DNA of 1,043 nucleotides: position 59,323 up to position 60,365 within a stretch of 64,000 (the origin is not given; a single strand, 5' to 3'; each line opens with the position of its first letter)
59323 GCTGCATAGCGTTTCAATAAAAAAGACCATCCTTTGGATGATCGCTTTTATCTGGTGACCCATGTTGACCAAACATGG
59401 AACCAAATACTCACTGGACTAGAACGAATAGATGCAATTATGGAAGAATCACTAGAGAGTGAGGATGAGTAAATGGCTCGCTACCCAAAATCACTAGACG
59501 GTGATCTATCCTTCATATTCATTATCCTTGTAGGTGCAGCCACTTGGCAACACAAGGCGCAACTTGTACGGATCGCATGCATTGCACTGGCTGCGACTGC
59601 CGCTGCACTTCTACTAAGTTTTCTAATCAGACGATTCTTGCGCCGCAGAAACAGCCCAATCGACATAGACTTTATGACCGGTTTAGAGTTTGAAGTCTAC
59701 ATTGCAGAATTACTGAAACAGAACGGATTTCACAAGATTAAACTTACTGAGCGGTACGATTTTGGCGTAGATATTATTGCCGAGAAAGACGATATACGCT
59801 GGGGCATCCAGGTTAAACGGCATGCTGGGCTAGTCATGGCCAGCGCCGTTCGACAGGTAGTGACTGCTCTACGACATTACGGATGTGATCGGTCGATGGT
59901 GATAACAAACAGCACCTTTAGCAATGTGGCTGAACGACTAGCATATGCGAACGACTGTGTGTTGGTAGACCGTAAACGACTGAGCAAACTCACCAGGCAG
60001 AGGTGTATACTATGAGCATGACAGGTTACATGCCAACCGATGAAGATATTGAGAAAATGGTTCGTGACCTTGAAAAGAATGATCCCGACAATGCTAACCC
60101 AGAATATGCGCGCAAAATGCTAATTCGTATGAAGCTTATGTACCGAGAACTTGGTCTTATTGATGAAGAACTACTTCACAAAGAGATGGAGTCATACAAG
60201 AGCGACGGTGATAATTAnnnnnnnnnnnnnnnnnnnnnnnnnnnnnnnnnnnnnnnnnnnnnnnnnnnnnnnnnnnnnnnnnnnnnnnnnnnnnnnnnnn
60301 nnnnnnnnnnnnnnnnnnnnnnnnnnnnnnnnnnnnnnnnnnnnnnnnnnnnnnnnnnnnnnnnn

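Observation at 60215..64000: Giant NHL-propeller/FN3 sensor kinase with a TM hairpin between H-box and ATPase, followed by a bare XRE HTH instead of a response regulator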

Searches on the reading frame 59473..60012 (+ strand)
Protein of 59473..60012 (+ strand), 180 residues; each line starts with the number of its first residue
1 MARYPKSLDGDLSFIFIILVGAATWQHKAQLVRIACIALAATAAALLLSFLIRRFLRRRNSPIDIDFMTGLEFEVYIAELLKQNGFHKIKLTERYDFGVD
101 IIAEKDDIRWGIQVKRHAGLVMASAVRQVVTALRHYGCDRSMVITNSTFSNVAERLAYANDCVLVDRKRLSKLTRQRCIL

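Call 5: search_protein_families(library=pfam, proteins=[window:59473-60012:+], max_evalue=1)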
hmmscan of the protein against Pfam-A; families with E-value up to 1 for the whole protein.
window:59473-60012:+ (180 aa): 6 families
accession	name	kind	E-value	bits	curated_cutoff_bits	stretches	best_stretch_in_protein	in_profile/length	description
PF04471.18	Mrr_cat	-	1.3e-24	87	21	1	66-173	2-114/115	Restriction endonuclease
PF22722.2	NA-iREase1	-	9.1e-08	32.5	27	1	74-159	2-90/106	NACHT-associated inactive Restriction Endonuclease 1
PF13156.12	Mrr_cat_2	-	5.2e-05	23.6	22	1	84-175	17-112/127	Restriction endonuclease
PF03756.19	AfsA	-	0.015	15.7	24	1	115-139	42-70/133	A-factor biosynthesis hotdog domain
PF00420.29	Oxidored_q2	-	0.018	15.2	26.1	1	14-66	38-88/95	NADH-ubiquinone/plastoquinone oxidoreductase chain 4L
PF09925.14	DUF2157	-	0.032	14.4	32.4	1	17-54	50-86/146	Predicted membrane protein (DUF2157)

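Call 6: search_protein_families(library=ncbifam, proteins=[window:59473-60012:+], max_evalue=1)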
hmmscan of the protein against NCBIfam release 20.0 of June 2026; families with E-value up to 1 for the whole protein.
window:59473-60012:+ (180 aa): 3 families
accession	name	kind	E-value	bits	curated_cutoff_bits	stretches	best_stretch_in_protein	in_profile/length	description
NF004319.0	PRK05715.1-1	equivalog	0.0015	18.7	101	1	18-67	47-94/100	NADH-quinone oxidoreductase subunit NuoK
NF009151.0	PRK12497.1-5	equivalog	0.015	15.6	124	1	67-124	14-72/126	YraN family protein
NF009152.0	PRK12497.2-4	equivalog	0.042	13.9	111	1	69-116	10-58/114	YraN family protein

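Call 85: search_protein_families(library=padloc, proteins=[window:59473-60012:+], max_evalue=0.001)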
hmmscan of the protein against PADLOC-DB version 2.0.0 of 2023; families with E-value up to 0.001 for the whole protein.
window:59473-60012:+ (180 aa): 7 families
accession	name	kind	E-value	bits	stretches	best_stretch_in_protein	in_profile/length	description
PDLC00631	ZorD1|ZorD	-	2.7e-13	46.6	1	64-177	944-1063/1071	"SWI2/SNF2 helicase, Mrr-like nuclease"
PDLC04796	PDC-S02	-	8.2e-11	39.5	1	65-170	240-353/390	-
PDLC04819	PDC-S02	-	1.1e-10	39.3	1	68-173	196-305/334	-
PDLC04815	PDC-S02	-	5e-07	27.3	1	69-155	206-297/346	-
PDLC04806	PDC-S02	-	5.6e-05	20.6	1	71-161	188-284/324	-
PDLC00628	ZorD1|ZorD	-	9.3e-05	18.3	1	68-139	1027-1097/1171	"SWI2/SNF2 helicase, Mrr-like nuclease"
PDLC03663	mREase_IV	-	0.00055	16.7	1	68-157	412-505/544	Type IV methyl-directed restriction enzyme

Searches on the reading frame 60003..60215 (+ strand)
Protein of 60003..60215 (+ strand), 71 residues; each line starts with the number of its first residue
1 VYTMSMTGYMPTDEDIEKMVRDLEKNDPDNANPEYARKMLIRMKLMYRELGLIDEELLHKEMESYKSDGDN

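Call 5: search_protein_families(library=pfam, proteins=[window:60003-60215:+], max_evalue=1)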
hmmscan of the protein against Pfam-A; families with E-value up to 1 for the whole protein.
window:60003-60215:+ (71 aa): 0 families

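Call 6: search_protein_families(library=ncbifam, proteins=[window:60003-60215:+], max_evalue=1)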
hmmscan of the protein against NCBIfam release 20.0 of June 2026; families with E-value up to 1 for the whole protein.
window:60003-60215:+ (71 aa): 1 family
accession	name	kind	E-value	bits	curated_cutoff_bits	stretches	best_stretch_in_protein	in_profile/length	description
TIGR01878.1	cas_Csa5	equivalog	0.037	14.3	53.35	1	6-26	70-90/107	type I-A CRISPR-associated protein Csa5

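Call 68: search_protein_families(library=pfam, proteins=[window:60003-60215:+], max_evalue=0.01)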
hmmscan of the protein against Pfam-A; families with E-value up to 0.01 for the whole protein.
window:60003-60215:+ (71 aa): 0 families

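Call 85: search_protein_families(library=padloc, proteins=[window:60003-60215:+], max_evalue=0.001)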
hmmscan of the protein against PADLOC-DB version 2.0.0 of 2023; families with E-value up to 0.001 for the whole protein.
window:60003-60215:+ (71 aa): 0 families
